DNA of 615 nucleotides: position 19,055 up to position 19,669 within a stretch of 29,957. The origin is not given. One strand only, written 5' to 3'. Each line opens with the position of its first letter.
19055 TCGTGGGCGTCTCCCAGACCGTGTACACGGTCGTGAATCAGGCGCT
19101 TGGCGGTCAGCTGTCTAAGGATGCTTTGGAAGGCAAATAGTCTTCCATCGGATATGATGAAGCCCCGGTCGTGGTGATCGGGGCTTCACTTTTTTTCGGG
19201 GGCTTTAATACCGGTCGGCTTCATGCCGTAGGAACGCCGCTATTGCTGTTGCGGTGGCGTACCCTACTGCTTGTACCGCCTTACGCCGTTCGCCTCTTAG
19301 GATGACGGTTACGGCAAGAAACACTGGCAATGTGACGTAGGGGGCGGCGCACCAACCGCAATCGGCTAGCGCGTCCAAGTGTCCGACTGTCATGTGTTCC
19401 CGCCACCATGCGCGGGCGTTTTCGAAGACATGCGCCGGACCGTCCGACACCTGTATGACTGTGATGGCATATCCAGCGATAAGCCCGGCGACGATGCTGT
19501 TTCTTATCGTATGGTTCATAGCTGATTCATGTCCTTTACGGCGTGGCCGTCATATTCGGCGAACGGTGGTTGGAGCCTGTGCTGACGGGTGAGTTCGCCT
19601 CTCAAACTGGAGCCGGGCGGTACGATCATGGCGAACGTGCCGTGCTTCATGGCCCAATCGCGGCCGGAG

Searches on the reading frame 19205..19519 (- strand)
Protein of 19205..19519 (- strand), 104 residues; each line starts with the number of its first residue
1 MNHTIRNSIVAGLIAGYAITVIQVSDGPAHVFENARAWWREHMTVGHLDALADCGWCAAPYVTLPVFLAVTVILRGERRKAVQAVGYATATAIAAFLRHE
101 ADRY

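Call 10: search_protein_families(library=pfam, proteins=[window:19205-19519:-], max_evalue=0.01)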
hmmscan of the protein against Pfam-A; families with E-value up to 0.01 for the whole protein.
window:19205-19519:- (104 aa): 0 families

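Call 39: search_protein_families(library=pfam, proteins=[window:19205-19519:-], max_evalue=5)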
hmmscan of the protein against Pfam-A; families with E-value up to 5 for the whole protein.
window:19205-19519:- (104 aa): 1 family
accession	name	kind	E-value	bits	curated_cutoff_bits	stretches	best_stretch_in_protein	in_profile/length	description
PF12482.14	DUF3701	-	0.58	10.8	26.9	1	72-102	43-74/93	Phage integrase protein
